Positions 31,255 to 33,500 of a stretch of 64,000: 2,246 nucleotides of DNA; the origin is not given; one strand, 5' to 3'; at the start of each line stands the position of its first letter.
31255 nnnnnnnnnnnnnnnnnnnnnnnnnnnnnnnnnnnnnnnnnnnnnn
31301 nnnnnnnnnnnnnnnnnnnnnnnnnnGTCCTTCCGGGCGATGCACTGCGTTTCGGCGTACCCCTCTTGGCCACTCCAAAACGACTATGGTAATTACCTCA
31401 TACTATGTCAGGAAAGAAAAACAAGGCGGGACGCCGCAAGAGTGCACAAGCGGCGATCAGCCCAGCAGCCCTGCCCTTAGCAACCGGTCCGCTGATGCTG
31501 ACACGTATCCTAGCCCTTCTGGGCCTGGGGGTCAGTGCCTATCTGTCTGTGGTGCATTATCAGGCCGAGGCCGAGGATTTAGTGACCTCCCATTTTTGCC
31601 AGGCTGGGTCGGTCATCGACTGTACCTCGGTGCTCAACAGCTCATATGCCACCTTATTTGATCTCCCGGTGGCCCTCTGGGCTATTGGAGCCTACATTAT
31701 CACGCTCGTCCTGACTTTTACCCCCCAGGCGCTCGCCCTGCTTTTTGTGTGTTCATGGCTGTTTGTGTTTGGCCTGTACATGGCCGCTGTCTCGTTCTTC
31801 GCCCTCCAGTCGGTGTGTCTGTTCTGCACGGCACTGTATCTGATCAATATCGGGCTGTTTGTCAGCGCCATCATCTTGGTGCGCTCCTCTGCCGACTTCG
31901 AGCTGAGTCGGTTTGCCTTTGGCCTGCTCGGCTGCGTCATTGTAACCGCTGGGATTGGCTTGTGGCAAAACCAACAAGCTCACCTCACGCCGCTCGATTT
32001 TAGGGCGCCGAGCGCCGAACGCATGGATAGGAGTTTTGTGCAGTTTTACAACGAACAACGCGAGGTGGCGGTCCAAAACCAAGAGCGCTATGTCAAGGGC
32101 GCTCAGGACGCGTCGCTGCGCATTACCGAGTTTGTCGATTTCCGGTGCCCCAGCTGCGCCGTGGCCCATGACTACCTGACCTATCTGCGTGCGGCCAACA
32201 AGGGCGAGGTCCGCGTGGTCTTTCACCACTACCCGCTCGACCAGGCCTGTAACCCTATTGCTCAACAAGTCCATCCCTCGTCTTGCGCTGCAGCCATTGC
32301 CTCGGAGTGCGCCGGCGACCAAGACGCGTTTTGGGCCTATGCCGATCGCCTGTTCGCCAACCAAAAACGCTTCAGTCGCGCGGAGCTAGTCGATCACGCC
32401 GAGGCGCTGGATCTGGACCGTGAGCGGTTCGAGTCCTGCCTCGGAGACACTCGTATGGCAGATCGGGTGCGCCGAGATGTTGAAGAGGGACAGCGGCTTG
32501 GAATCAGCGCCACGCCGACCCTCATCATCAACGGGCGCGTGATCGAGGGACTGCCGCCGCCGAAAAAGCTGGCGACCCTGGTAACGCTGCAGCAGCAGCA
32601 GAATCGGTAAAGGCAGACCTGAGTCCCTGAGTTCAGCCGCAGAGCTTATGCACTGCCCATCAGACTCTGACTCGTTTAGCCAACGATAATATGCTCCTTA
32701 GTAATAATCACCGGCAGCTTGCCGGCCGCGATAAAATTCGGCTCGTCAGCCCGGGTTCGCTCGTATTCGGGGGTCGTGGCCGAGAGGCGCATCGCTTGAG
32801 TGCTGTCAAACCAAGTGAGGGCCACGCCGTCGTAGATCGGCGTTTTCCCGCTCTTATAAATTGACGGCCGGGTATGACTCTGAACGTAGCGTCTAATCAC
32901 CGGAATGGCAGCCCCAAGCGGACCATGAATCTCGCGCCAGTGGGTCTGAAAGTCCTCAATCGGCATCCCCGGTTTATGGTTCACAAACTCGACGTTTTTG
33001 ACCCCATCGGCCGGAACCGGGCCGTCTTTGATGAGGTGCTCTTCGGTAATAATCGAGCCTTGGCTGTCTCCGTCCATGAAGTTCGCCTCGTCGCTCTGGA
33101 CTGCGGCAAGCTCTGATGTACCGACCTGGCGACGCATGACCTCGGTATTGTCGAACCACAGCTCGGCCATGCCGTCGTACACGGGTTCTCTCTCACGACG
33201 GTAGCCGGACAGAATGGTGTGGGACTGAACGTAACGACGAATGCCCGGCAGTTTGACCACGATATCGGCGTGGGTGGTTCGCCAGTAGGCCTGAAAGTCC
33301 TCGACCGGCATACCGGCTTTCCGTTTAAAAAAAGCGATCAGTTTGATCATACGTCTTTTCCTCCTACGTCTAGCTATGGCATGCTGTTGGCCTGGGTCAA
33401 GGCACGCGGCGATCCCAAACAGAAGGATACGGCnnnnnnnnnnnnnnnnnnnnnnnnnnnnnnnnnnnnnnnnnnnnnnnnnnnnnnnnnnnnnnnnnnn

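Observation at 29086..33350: Two paralogous monooxygenase (LLM) plus tandem-EthD modules, one embedded with VKOR-thioredoxin and DsbA disulfide machinery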

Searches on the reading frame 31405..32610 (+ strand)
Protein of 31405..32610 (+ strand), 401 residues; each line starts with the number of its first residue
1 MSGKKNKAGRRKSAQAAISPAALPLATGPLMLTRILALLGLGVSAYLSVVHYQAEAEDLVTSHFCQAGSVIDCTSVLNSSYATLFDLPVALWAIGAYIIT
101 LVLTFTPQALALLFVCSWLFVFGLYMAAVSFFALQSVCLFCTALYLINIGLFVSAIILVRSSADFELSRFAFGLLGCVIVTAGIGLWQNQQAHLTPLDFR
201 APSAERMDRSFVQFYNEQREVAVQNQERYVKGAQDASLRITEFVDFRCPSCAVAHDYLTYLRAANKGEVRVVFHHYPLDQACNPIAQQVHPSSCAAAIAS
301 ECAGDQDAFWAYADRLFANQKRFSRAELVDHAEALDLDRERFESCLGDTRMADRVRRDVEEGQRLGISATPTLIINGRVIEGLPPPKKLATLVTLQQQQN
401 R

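Call 4: search_protein_families(library=pfam, proteins=[window:31405-32610:+], max_evalue=0.01)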
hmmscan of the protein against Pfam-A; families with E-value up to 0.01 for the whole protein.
window:31405-32610:+ (401 aa): 3 families
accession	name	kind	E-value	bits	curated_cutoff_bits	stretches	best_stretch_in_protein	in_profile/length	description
PF13462.12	Thioredoxin_4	-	9.9e-27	94.6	23.2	1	226-392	3-162/165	Thioredoxin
PF07884.19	VKOR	-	4.8e-20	72.5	27.5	1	35-155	5-133/134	Vitamin K epoxide reductase family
PF01323.26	DSBA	-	7.5e-17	62.2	25.6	1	240-391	2-188/191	DSBA-like thioredoxin domain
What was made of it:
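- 31405..32610 (+): VKOR-DsbA fusion: a membrane quinone-reducing thiol oxidase (VKOR domain, Cys65/Cys73 loop pair, C138LFC141) fused to a periplasmic DsbA/BdbD-like domain (C248PSC). PF07884 72.5 bits, PF13462 94.6 bits, PF01323 62.2 bits (call 4).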

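Call 10: search_protein_families(library=ncbifam, proteins=[window:31405-32610:+], max_evalue=0.001)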
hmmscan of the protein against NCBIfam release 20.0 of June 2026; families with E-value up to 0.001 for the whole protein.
window:31405-32610:+ (401 aa): 3 families
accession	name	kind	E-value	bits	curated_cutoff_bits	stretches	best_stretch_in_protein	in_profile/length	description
NF041057.1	Rcas_1661_fam_Se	equivalog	8.8e-25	87.7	190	1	214-392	67-243/247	Rcas_1661 family thioredoxin-like (seleno)lipoprotein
NF011480.0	PRK14889.1-4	equivalog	6.8e-07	29.8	120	1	37-156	13-127/132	VKOR family protein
NF011478.0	PRK14889.1-1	equivalog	1.6e-06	28.2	182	1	50-162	26-147/152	VKOR family protein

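Call 39: search_solved_structures(query=window:31405-32610:+, max_evalue=0.001)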
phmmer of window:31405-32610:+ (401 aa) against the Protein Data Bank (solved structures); distinct sequences matched with E-value up to 0.001: 14.
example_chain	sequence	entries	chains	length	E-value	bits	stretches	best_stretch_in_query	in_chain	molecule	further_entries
4n30_A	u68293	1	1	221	2.5e-10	43.1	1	233-377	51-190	Protein disulfide isomerase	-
3eu3_A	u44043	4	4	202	6.8e-10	41.7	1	229-383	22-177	BdbD | Disulfide bond formation protein D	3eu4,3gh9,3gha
4pwo_A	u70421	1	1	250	5.8e-07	32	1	227-393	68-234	DsbA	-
7unn_A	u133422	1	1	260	6.5e-07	31.9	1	227-393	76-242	Thioredoxin domain-containing protein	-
4pwp_A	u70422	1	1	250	1.4e-06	30.8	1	227-393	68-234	DsbA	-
7uno_A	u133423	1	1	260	1.3e-05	27.6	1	227-393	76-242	Thioredoxin domain-containing protein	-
4nv6_A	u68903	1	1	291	2.1e-05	26.9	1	32-198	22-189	VKORC1/thioredoxin domain protein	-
3gyk_A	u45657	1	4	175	3.2e-05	26.3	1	225-390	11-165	27kDa outer membrane protein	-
4nv2_A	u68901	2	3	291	8.2e-05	24.9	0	33-197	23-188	VKORC1/thioredoxin domain protein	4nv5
3kp9_A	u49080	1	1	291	9.7e-05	24.7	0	32-197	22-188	VKORC1/thioredoxin domain protein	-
4xvw_A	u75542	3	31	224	0.00013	24.3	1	206-393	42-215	DsbA-like protein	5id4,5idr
6nen_A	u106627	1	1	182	0.00019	23.8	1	231-393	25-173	Copper resistance protein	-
6mhh_A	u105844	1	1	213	0.00035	22.9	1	232-393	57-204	Metal resistance protein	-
3gmf_A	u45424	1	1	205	0.0005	22.4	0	230-383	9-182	Protein-disulfide isomerase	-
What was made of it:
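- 31405..32610 (+): PDB relatives are Synechococcus VKOR-Trx (3KP9/4NV6), BdbD and actinobacterial DsbA (call 39).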

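Call 51: find_homologous_proteins(query=window:31405-32610:+, max_evalue=1e-15)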
Query window:31405-32610:+ (401 aa): 49 proteins with E <= 1e-15 among 8000 candidates.
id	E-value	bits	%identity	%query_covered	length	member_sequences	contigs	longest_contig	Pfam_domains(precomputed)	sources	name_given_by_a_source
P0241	2.8e-265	897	100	100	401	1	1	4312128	PF07884.20,PF01323.27,PF13462.13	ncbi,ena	-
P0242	1.5e-227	773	85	100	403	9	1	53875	PF07884.20,PF01323.27,PF13462.13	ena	-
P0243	6.8e-214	728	80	100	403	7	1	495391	PF07884.20,PF01323.27,PF13462.13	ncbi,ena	-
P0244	5.0e-205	699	78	100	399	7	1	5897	PF07884.20,PF01323.27,PF13462.13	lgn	-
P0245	3.3e-203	693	77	100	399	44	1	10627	PF07884.20,PF01323.27,PF13462.13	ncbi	-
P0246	5.1e-169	580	63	100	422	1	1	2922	PF07884.20,PF01323.27,PF13462.13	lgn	-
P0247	6.3e-166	570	62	100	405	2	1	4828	PF07884.20,PF13098.14,PF01323.27,PF13462.13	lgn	-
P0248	5.6e-164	564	62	100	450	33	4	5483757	PF07884.20,PF01323.27,PF13462.13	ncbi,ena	-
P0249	1.3e-161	556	60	100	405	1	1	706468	PF07884.20,PF13098.14,PF01323.27,PF13462.13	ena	-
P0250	3.1e-160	551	65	92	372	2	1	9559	PF07884.20,PF13098.14,PF01323.27,PF13462.13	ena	-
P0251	1.3e-158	546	64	92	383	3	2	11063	PF07884.20,PF01323.27,PF13462.13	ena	-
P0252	1.5e-123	431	66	70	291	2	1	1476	PF01323.27,PF13462.13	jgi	jgi:protein-disulfide isomerase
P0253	3.8e-120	419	50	100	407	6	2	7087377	PF07884.20,PF13743.13,PF01323.27,PF13462.13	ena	-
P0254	8.9e-120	418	50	100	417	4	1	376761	PF07884.20,PF01323.27,PF13462.13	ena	-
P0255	1.9e-117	411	50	93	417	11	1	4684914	PF07884.20,PF01323.27,PF13462.13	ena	-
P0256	4.0e-117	409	47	100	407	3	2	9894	PF07884.20,PF13743.13,PF13098.14,PF01323.27,PF13462.13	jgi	jgi:protein-disulfide isomerase/uncharacterized membrane protein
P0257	1.2e-116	408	51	93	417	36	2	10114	PF07884.20,PF01323.27,PF13462.13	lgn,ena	-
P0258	4.3e-113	396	49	93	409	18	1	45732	PF07884.20,PF01323.27,PF13462.13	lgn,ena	-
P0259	2.6e-112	394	49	93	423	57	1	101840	PF07884.20,PF01323.27,PF13462.13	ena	-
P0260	3.7e-112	393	48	100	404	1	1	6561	PF07884.20,PF01323.27,PF13462.13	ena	-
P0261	4.8e-112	393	49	93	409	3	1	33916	PF07884.20,PF01323.27,PF13462.13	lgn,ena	-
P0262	2.8e-106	374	44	100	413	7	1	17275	PF07884.20,PF13098.14,PF01323.27,PF13462.13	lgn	-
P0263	2.2e-56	210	37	91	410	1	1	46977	PF07884.20,PF01323.27,PF13462.13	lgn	-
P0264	3.4e-49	186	35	40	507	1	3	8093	PF13098.14,PF01323.27,PF13462.13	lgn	-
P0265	2.9e-44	170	31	91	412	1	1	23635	PF07884.20,PF01323.27,PF13462.13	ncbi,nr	ncbi:MAG: thioredoxin domain-containing protein [Candidatus Omnitrophota bacterium]|nr:thioredoxin d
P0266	5.1e-44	169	33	91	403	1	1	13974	PF07884.20,PF01323.27,PF13462.13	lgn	-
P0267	3.9e-43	166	32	88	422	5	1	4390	PF07884.20,PF01323.27,PF13462.13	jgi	-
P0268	1.5e-31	128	32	41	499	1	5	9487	PF00462.31,PF13728.13,PF13743.13,PF13098.14,PF01323.27,PF13462.13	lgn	-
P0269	6.6e-27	113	40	44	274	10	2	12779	PF13098.14,PF01323.27,PF13462.13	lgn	-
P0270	1.8e-25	108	26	95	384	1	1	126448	PF07884.20,PF01323.27,PF13462.13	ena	-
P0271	3.8e-24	103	34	48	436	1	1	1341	PF07884.20,PF01323.27,PF13462.13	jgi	jgi:protein-disulfide isomerase/uncharacterized membrane protein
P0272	1.4e-23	102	32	48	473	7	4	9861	PF07884.20,PF01323.27,PF13462.13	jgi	jgi:protein-disulfide isomerase/uncharacterized membrane protein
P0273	6.3e-23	99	32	44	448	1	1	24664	PF07884.20,PF01323.27,PF13462.13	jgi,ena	-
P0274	8.8e-22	96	34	48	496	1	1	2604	PF07884.20,PF01323.27,PF13462.13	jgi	jgi:protein-disulfide isomerase/uncharacterized membrane protein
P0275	1.7e-21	95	39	39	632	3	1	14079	PF06965.18,PF01323.27,PF13462.13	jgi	-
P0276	9.6e-21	92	39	40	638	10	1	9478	PF06965.18,PF01323.27,PF13462.13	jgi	-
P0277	2.8e-20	91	34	45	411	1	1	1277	PF06965.18,PF01323.27,PF13462.13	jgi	jgi:protein-disulfide isomerase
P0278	5.8e-20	90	37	40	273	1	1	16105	PF13098.14,PF01323.27,PF13462.13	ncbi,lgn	ncbi:MAG: hypothetical protein Phog2KO_45420 [Phototrophicaceae bacterium]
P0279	3.2e-19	87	35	39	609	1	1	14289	PF06965.18,PF01323.27,PF13462.13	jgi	jgi:Na+/H+ antiporter NhaA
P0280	7.5e-19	86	39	39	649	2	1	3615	PF06965.18,PF01323.27,PF13462.13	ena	-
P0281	2.2e-18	85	32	59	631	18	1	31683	PF06965.18,PF01323.27,PF19733.5,PF13462.13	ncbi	ncbi:Na+/H+ antiporter NhaA [Streptomyces sp. NPDC003688]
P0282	3.4e-17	81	37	39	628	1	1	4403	PF06965.18,PF01323.27,PF13462.13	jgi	jgi:Na+/H+ antiporter NhaA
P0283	5.0e-17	80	33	39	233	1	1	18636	PF13098.14,PF01323.27,PF13462.13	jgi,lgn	jgi:protein-disulfide isomerase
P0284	1.4e-16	79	36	45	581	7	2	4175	PF06965.18,PF01323.27,PF13462.13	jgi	jgi:Na+/H+ antiporter NhaA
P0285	1.4e-16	79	36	39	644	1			PF06965.18,PF01323.27,PF13462.13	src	-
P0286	3.6e-16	77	30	59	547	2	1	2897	PF06965.18,PF01323.27,PF13462.13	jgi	jgi:Na+/H+ antiporter NhaA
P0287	4.0e-16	77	35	39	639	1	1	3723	PF06965.18,PF01323.27,PF13462.13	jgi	jgi:Na+/H+ antiporter NhaA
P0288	6.8e-16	76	33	39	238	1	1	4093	PF13098.14,PF01323.27,PF13462.13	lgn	-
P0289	9.4e-16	76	36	39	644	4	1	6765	PF06965.18,PF01323.27,PF13462.13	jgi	jgi:Na+/H+ antiporter NhaA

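Call 52: find_encoding_contigs(protein=P0253, flank=5000, max_places=2)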
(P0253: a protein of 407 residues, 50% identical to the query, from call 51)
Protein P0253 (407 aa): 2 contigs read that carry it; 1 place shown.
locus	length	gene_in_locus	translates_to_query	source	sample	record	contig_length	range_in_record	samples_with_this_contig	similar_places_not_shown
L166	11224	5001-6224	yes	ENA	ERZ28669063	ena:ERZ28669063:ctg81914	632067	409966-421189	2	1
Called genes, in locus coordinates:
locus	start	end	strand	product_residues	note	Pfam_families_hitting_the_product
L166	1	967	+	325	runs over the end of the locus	PF02558:ApbA, PF03807:F420_oxidored (weak)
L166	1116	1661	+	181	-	PF00383:dCMP_cyt_deam_1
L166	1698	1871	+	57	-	-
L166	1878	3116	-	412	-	PF01464:SLT, PF01476:LysM, PF23473:LysM3_LYK4_5 (weak), PF01476:LysM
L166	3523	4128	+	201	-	-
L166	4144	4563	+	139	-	PF01323:DSBA, PF13462:Thioredoxin_4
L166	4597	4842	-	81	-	PF09655:Nitr_red_assoc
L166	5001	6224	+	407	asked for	PF07884:VKOR, PF13462:Thioredoxin_4, PF01323:DSBA, PF13743:Thioredoxin_5 (faint)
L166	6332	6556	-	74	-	-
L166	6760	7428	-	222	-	PF07110:EthD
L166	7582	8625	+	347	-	PF00296:Bac_luciferase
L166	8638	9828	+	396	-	PF02771:Acyl-CoA_dh_N, PF02770:Acyl-CoA_dh_M, PF00441:Acyl-CoA_dh_1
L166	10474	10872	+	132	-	PF01609:DDE_Tnp_1, PF13586:DDE_Tnp_1_2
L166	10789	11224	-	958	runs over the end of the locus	PF13191:AAA_16, PF20703:nSTAND1 (weak), PF13401:AAA_22 (weak), PF00515:TPR_1 (faint), PF07719:TPR_2 (faint), PF13181:TPR_8 (faint), PF13424:TPR_12 (faint), PF12840:HTH_20 (faint), +2 more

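Call 53: find_encoding_contigs(protein=P0255, flank=5000, max_places=2)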
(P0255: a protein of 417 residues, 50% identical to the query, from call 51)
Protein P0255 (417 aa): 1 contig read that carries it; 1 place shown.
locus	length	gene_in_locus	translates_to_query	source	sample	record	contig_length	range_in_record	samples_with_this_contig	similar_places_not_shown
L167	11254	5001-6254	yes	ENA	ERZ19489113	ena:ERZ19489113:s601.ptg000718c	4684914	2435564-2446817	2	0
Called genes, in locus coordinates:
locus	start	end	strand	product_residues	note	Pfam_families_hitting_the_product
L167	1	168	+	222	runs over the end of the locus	-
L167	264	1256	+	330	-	PF02558:ApbA, PF03807:F420_oxidored (weak), PF08546:ApbA_C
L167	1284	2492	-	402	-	PF01464:SLT, PF23577:LysM_RLK (faint), PF23473:LysM3_LYK4_5 (faint), PF01476:LysM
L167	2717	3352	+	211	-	PF09335:VTT_dom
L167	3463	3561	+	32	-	-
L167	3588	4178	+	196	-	PF13624:SurA_N_3 (weak)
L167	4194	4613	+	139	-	PF01323:DSBA, PF13462:Thioredoxin_4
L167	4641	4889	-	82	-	PF09655:Nitr_red_assoc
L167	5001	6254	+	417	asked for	PF07884:VKOR, PF13462:Thioredoxin_4, PF01323:DSBA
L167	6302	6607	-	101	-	PF15731:MqsA_antitoxin (weak), PF01381:HTH_3 (weak), PF13560:HTH_31 (weak)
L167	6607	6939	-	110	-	PF06296:RelE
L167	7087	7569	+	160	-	PF05685:Uma2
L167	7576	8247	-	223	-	PF07110:EthD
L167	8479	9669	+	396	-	PF02771:Acyl-CoA_dh_N, PF02770:Acyl-CoA_dh_M, PF00441:Acyl-CoA_dh_1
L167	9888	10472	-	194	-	PF13302:Acetyltransf_3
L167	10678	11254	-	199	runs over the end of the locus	-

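Call 54: find_encoding_contigs(protein=P0263, flank=5000, max_places=2)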
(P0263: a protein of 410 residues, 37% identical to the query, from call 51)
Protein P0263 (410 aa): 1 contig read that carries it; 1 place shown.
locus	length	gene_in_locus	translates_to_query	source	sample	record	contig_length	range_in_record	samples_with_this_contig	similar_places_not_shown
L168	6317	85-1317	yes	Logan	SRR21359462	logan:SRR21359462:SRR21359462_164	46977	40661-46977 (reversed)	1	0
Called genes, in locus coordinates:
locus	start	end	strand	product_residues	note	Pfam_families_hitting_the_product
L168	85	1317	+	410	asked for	PF07884:VKOR, PF13462:Thioredoxin_4, PF01323:DSBA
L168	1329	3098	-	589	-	PF01839:FG-GAP (faint), PF13517:FG-GAP_3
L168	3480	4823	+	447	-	PF11638:DnaA_N, PF00308:Bac_DnaA, PF01695:IstB_IS21, PF08299:Bac_DnaA_C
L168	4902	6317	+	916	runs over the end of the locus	-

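Call 63: find_encoding_contigs(protein=P0259, flank=5000, max_places=2)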
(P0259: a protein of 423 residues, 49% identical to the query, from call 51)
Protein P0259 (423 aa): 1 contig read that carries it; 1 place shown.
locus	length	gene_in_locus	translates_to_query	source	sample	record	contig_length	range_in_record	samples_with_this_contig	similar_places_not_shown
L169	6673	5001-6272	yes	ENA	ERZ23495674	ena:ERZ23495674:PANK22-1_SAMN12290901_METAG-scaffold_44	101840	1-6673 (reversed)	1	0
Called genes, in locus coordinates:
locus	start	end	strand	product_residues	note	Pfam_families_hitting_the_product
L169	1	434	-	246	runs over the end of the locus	PF03781:FGE-sulfatase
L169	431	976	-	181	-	-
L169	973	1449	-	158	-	-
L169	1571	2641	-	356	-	PF01464:SLT, PF23577:LysM_RLK (faint), PF01476:LysM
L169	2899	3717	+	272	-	PF09335:VTT_dom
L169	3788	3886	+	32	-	-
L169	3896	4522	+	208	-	-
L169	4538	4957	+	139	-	PF01323:DSBA, PF13462:Thioredoxin_4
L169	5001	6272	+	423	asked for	PF07884:VKOR, PF13462:Thioredoxin_4, PF01323:DSBA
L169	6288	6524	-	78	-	-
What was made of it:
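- The disulfide unit occurs intact without it in L166, L167 and L169 (calls 52, 53, 63).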

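Call 64: find_encoding_contigs(protein=P0262, flank=5000, max_places=2)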
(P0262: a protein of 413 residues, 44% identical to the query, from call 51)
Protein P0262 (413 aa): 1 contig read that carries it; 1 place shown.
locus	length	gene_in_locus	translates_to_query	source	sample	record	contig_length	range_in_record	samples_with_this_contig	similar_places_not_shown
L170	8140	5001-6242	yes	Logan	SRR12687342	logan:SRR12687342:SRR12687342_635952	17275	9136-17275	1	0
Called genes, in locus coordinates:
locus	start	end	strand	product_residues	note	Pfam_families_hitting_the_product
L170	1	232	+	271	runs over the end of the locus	PF26715:HEAT_GCN1_2 (faint), PF13513:HEAT_EZ (faint), PF02985:HEAT (faint), PF13646:HEAT_2, PF12717:Cnd1 (faint), PF13646:HEAT_2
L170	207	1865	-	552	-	PF19676:DUF6178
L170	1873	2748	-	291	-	PF13714:PEP_mutase, PF00463:ICL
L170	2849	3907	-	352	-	PF00296:Bac_luciferase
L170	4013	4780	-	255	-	PF00106:adh_short, PF08659:KR, PF23441:SDR, PF13561:adh_short_C2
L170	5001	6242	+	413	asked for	PF07884:VKOR, PF13098:Thioredoxin_2 (weak), PF13462:Thioredoxin_4, PF01323:DSBA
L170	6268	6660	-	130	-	PF05635:23S_rRNA_IVP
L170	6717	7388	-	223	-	PF07110:EthD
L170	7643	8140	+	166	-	?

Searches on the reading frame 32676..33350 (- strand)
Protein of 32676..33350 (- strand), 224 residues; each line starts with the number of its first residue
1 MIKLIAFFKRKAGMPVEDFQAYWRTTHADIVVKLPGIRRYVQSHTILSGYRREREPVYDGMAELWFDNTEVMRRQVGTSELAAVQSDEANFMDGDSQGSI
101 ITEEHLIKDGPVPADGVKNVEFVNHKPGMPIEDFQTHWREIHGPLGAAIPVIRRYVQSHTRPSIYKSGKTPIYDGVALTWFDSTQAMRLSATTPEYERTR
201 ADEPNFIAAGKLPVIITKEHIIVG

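Call 4: search_protein_families(library=pfam, proteins=[window:32676-33350:-], max_evalue=0.01)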
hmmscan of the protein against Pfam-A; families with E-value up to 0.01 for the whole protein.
window:32676-33350:- (224 aa): 1 family
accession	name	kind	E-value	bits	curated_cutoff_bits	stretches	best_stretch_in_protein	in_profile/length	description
PF07110.17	EthD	-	2e-33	115.9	22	2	11-94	1-95/96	EthD domain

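Call 10: search_protein_families(library=ncbifam, proteins=[window:32676-33350:-], max_evalue=0.001)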
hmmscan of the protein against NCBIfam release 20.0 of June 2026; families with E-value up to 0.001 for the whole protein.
window:32676-33350:- (224 aa): 1 family
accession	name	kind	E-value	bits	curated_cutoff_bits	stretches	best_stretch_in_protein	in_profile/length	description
TIGR02118.1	TIGR02118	subfamily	1.1e-32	112.7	30.5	2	1-103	1-99/103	EthD family reductase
